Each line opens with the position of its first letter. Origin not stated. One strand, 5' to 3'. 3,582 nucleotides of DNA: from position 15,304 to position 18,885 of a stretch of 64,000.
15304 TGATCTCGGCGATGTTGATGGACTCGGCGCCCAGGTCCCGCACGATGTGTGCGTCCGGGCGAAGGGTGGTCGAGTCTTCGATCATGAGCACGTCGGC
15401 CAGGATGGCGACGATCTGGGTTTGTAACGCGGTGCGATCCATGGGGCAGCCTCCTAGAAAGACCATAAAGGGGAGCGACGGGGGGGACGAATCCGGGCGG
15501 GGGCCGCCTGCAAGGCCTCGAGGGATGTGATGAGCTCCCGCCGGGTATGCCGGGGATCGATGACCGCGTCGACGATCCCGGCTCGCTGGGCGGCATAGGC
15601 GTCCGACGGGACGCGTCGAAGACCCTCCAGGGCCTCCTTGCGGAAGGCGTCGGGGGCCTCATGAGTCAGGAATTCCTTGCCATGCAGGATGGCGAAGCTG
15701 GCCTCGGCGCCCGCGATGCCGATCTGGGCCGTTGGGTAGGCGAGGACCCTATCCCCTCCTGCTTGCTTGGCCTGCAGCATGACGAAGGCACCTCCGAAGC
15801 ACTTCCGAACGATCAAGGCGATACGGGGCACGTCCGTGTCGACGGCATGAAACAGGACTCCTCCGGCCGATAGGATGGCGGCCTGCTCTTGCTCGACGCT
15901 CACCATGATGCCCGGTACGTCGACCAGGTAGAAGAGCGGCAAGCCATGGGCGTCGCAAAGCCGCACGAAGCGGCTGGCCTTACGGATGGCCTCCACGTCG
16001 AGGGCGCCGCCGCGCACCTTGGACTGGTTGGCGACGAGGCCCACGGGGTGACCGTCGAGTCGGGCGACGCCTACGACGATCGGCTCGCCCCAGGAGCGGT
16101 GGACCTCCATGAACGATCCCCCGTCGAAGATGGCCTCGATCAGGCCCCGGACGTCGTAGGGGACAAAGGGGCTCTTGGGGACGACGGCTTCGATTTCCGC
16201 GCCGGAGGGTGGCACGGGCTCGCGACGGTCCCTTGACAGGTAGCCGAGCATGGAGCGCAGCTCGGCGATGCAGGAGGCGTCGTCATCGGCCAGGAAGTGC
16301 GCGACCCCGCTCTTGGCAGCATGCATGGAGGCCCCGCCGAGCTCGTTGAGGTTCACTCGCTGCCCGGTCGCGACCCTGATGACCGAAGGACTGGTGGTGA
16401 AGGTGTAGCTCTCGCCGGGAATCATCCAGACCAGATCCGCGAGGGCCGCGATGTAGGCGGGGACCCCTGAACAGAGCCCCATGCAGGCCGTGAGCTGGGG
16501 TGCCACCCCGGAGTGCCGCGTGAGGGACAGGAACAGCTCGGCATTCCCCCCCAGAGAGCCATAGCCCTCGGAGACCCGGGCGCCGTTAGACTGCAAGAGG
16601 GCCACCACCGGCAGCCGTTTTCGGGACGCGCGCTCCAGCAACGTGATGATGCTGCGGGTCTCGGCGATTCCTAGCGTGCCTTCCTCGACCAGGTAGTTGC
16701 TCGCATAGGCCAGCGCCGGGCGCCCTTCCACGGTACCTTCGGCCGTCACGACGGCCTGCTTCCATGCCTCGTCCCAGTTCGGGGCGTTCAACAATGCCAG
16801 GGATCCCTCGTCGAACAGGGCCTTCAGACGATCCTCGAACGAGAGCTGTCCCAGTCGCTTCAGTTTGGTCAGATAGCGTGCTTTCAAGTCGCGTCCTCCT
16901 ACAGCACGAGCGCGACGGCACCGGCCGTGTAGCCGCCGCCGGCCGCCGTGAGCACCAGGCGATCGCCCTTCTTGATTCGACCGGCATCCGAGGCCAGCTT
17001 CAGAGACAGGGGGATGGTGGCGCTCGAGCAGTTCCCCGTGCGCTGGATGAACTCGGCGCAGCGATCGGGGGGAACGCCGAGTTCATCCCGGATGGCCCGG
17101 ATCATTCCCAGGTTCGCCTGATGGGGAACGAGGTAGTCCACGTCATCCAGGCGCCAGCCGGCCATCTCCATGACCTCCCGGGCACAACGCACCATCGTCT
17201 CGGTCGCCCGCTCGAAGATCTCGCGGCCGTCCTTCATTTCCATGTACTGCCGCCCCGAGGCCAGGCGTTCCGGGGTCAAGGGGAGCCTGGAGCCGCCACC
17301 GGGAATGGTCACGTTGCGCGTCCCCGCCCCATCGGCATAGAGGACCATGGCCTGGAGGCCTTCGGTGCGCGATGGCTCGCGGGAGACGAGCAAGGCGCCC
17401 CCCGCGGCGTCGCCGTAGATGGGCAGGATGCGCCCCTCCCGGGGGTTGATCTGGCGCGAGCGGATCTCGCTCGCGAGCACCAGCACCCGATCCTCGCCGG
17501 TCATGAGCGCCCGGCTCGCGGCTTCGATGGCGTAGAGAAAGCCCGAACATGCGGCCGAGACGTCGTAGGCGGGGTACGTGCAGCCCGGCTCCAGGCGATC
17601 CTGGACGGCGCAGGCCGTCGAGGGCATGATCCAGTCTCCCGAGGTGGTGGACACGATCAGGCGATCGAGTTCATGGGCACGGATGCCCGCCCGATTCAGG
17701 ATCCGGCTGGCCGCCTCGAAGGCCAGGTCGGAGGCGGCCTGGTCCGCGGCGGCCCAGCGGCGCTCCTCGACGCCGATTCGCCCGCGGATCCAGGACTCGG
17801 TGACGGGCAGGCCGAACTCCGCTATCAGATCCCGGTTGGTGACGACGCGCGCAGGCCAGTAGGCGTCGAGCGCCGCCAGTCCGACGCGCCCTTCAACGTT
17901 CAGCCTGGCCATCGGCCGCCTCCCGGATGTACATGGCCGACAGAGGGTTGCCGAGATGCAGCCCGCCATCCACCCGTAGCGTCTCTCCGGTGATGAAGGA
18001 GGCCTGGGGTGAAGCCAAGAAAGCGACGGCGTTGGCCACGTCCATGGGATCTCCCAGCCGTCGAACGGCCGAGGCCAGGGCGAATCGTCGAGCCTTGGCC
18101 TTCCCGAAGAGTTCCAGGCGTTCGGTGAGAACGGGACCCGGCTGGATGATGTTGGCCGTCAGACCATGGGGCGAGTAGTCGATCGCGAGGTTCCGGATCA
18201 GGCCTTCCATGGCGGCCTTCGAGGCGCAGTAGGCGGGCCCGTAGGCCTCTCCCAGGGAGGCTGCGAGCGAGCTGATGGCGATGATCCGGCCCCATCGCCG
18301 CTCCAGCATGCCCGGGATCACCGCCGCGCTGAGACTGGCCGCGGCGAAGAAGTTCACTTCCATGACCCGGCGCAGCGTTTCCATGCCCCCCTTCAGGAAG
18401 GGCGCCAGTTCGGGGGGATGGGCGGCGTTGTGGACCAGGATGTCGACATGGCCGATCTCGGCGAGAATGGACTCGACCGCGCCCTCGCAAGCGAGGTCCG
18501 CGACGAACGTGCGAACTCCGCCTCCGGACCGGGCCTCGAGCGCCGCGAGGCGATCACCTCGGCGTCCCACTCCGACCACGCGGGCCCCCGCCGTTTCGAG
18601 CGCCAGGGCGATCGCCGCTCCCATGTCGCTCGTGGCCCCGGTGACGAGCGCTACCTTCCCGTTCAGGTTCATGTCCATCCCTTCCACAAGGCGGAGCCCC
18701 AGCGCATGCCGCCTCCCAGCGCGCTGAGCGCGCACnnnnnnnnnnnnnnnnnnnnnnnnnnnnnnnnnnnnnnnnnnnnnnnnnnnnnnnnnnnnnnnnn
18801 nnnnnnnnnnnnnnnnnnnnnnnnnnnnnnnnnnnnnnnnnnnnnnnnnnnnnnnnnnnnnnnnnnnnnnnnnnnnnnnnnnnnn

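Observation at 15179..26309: Discrete-enzyme lipid cluster mixing mycolate-type and OleA-type head-to-head condensation parts with GT and MMPL export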

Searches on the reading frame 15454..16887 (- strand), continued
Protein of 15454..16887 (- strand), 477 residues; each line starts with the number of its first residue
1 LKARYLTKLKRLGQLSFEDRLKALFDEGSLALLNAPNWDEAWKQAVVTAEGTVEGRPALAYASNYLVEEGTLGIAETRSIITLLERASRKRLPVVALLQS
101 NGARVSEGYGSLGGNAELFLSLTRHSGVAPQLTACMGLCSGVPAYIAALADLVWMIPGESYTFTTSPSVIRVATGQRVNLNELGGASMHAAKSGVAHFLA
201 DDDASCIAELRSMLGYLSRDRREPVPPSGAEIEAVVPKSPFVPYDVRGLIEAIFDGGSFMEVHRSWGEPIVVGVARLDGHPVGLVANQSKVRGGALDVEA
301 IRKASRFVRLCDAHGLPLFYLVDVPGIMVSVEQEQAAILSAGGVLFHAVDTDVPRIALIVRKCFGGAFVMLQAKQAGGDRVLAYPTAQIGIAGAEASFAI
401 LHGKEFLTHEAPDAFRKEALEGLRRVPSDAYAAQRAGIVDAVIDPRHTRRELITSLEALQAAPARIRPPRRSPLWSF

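Call 66: search_protein_families(library=ncbifam, proteins=[L025:6660-7928:+, L025:10396-11727:+], max_evalue=0.00001)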
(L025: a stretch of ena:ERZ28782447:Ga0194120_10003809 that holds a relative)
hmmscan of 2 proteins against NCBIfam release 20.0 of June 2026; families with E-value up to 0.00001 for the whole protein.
L025:6660-7928:+ (422 aa): 2 families
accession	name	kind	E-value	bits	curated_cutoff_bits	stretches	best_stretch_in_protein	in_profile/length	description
TIGR01426.2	MGT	subfamily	2.7e-09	36.5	260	1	247-405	226-387/393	macrolide family glycosyltransferase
NF033129.1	macro_glyco_Mgt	subfamily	2.4e-06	26.8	700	1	253-408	234-391/393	macrolide-inactivating glycosyltransferase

L025:10396-11727:+ (443 aa): 94 families (the best 25 are shown)
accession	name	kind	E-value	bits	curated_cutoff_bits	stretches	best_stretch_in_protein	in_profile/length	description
NF004837.0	PRK06187.1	subfamily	7.5e-71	239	476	1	104-440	176-518/531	long-chain-fatty-acid--CoA ligase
NF006182.0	PRK08316.1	subfamily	1.1e-58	199.1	663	1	103-440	176-513/523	fatty acyl-CoA synthetase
NF004511.1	PRK05852.1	equivalog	5.4e-55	187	650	1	93-440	149-500/505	FadD7 family fatty acid--CoA ligase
NF004114.0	PRK05605.1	equivalog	6.6e-53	179.9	766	1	100-440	223-565/575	long-chain-fatty-acid--CoA ligase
NF058661.1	cispen_AMP_AmcH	equivalog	1.5e-52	178.6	370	1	90-426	120-451/458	adenylate-forming 2-oxoglutaryl-ACP ligase AmcH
NF052580.1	Str24CoAsynCasG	equivalog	1.5e-51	175.4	750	1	129-439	230-545/548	steroid-24-oyl-CoA synthetase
NF005801.1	PRK07656.1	equivalog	2.9e-51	174.6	657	1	103-440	169-499/500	FadD3 family acyl-CoA ligase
NF004797.0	PRK06145.1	equivalog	2e-49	168.3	850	1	103-440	154-491/499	acyl-CoA synthetase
NF005702.0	PRK07514.1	subfamily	1.6e-47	162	558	1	102-440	161-496/506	malonyl-CoA synthase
NF009233.0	PRK12583.1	subfamily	2.6e-47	161.5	832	1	103-440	206-546/558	fatty acid CoA ligase family protein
NF005714.0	PRK07529.1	subfamily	1.6e-46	158.9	632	1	102-440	222-572/640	acyl-CoA synthetase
NF005307.0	PRK06839.1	equivalog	2.2e-46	158.5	748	1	98-440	149-489/496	o-succinylbenzoate--CoA ligase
NF005857.1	PRK07786.1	exception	2.3e-45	155.1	733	1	102-440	170-508/513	fatty-acid--CoA ligase FadD5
NF009071.0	PRK12406.1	subfamily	1e-44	152.8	701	1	96-440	151-498/510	acyl-CoA synthetase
NF005858.0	PRK07787.1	subfamily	5.9e-44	150.3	575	1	92-441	123-469/471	acyl-CoA synthetase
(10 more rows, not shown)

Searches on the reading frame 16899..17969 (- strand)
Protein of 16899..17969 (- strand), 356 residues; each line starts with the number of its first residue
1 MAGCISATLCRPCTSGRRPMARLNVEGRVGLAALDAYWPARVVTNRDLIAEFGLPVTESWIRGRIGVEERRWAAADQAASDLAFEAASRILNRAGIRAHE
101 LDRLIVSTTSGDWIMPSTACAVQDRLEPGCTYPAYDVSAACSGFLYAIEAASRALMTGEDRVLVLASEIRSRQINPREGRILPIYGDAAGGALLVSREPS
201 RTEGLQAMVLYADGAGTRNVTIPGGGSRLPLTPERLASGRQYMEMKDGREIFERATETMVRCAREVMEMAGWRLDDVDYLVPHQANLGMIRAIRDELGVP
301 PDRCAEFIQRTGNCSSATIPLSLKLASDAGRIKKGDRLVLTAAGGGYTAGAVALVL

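Call 3: search_protein_families(library=pfam, proteins=[window:16899-17969:-], max_evalue=0.001)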
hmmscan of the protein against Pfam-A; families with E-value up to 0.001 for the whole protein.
window:16899-17969:- (356 aa): 3 families
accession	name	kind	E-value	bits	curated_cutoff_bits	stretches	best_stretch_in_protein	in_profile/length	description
PF08541.16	ACP_syn_III_C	-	3.6e-29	101.2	26.6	1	268-354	2-88/90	3-Oxoacyl-[acyl-carrier-protein (ACP)] synthase III C terminal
PF08545.16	ACP_syn_III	-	2.1e-15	56.8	24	1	135-214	1-80/80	3-Oxoacyl-[acyl-carrier-protein (ACP)] synthase III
PF00108.29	Thiolase_N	-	7.5e-05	22.7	26.4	1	72-165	16-109/260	Thiolase, N-terminal domain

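Call 4: search_protein_families(library=ncbifam, proteins=[window:16899-17969:-], max_evalue=0.001)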
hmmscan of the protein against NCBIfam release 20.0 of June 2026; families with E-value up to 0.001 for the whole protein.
window:16899-17969:- (356 aa): 17 families
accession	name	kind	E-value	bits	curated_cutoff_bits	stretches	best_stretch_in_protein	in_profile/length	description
NF006829.0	PRK09352.1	subfamily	8e-85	284.6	249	1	29-354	5-319/322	beta-ketoacyl-ACP synthase 3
NF004623.0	PRK05963.1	equivalog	1.9e-73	247.6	437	1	31-354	8-326/328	beta-ketoacyl-ACP synthase III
TIGR00747.1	fabH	subfamily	3.6e-72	243.2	292.1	1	29-354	3-320/322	beta-ketoacyl-ACP synthase III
NF005541.0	PRK07204.1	equivalog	2.4e-43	148.8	402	1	31-354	7-327/329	beta-ketoacyl-ACP synthase III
NF005308.0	PRK06840.1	equivalog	4.1e-40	137.8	315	1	28-354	4-333/339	3-oxoacyl-ACP synthase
NF006720.0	PRK09258.1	equivalog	8e-33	114.2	285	1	62-348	44-330/338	3-oxoacyl-ACP synthase III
NF009519.0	PRK12880.1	equivalog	1.1e-31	110.5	436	1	65-353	46-335/353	beta-ketoacyl-ACP synthase III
NF005703.0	PRK07515.1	equivalog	3.4e-26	92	304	1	78-354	95-370/373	beta-ketoacyl-ACP synthase III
NF003274.0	PRK04262.1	equivalog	3.9e-17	62.3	244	1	29-354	3-306/347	hydroxymethylglutaryl-CoA synthase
TIGR00748.1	HMG_CoA_syn_Arc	equivalog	1.9e-10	40.5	353.35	1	258-353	209-304/345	hydroxymethylglutaryl-CoA synthase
NF005293.2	PRK06816.1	subfamily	5.4e-09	35.6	450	0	78-175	61-157/378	StlD/DarB family beta-ketosynthase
NF053539.1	resorcinol_DarB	exception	1.8e-07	30.7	550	0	261-342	275-361/377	dialkylresorcinol biosynthesis protein DarB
TIGR01835.1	HMG-CoA-S_prok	equivalog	3.7e-07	29.3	360.35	1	30-200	2-165/382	hydroxymethylglutaryl-CoA synthase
NF004720.0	PRK06064.1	subfamily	1.1e-06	27.7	420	1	75-165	18-109/389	thiolase domain-containing protein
NF006030.0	PRK08170.1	equivalog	3.1e-05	22.9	593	1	77-167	32-121/434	acetyl-CoA C-acetyltransferase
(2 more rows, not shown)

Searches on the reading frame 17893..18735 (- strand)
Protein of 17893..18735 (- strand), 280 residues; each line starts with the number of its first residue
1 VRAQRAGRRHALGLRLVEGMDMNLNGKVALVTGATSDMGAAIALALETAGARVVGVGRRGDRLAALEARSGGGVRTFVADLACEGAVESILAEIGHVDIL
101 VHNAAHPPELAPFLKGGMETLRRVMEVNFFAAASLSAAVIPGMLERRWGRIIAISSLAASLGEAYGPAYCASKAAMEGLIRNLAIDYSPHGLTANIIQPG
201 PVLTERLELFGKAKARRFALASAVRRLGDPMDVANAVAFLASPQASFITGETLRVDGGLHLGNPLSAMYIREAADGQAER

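Call 3: search_protein_families(library=pfam, proteins=[window:17893-18735:-], max_evalue=0.001)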
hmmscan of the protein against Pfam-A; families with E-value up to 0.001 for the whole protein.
window:17893-18735:- (280 aa): 5 families
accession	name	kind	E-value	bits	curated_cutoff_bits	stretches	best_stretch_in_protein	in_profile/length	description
PF13561.12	adh_short_C2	-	4.8e-49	167.5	27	1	33-260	1-236/236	Enoyl-(Acyl carrier protein) reductase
PF00106.31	adh_short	-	3.1e-42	144.7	26.6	1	27-207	1-187/195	short chain dehydrogenase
PF08659.16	KR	-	1.6e-08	35.1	22.6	1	29-182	3-162/180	KR domain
PF13460.12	NAD_binding_10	-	7e-05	23.2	27.2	1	33-217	1-170/184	NAD(P)H-binding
PF01370.27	Epimerase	-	0.00011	22.1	20.9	1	29-105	1-73/240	NAD dependent epimerase/dehydratase family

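Call 4: search_protein_families(library=ncbifam, proteins=[window:17893-18735:-], max_evalue=0.001)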
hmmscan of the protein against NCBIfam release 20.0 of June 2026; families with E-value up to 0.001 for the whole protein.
window:17893-18735:- (280 aa): 229 families (the best 25 are shown)
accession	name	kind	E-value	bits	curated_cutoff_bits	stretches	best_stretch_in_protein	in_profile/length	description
NF005559.1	PRK07231.1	subfamily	5e-51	173.6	215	1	24-259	2-247/249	glucose 1-dehydrogenase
NF009466.0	PRK12826.1-2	subfamily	2.8e-48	164.6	222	1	27-259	4-244/248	3-oxoacyl-ACP reductase FabG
NF009464.0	PRK12824.1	subfamily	8.7e-47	159.8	269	1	27-260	3-243/245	3-oxoacyl-ACP reductase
NF004778.0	PRK06124.1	equivalog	3.9e-46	157.5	303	1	22-260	7-253/256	SDR family oxidoreductase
NF009468.0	PRK12826.1-4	equivalog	1.5e-45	155.9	318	1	22-261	3-249/256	SDR family oxidoreductase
NF004197.0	PRK05653.1-1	equivalog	4.7e-44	150.9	332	1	20-260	1-247/249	3-oxoacyl-ACP reductase FabG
TIGR01830.1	3oxo_ACP_reduc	equivalog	2e-42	145.5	297.75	1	29-259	1-238/239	3-oxoacyl-[acyl-carrier-protein] reductase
NF005067.0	PRK06484.1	equivalog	2.8e-42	145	713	1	25-259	272-511/524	short chain dehydrogenase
NF052558.1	MBtsdlDhBudC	equivalog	1.4e-41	142.7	270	1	25-260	2-242/250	meso-2,3-butanediol dehydrogenase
NF006121.0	PRK08265.1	subfamily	1.6e-41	142.6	294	1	22-261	3-247/263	short chain dehydrogenase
NF004202.0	PRK05653.2-2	equivalog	3e-41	141.7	333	1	22-268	3-256/259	3-oxoacyl-ACP reductase FabG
NF004791.0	PRK06138.1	equivalog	1.2e-40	139.4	312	1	22-260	1-250/252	SDR family oxidoreductase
TIGR01829.1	AcAcCoA_reduct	subfamily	5.3e-40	137.6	302.1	1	27-261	1-242/242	acetoacetyl-CoA reductase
NF005873.0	PRK07814.1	equivalog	1.3e-39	136.2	346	1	23-262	7-254/263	SDR family oxidoreductase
NF009547.0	PRK12936.1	subfamily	3e-39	135.1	436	1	22-260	2-243/245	3-ketoacyl-(acyl-carrier-protein) reductase NodG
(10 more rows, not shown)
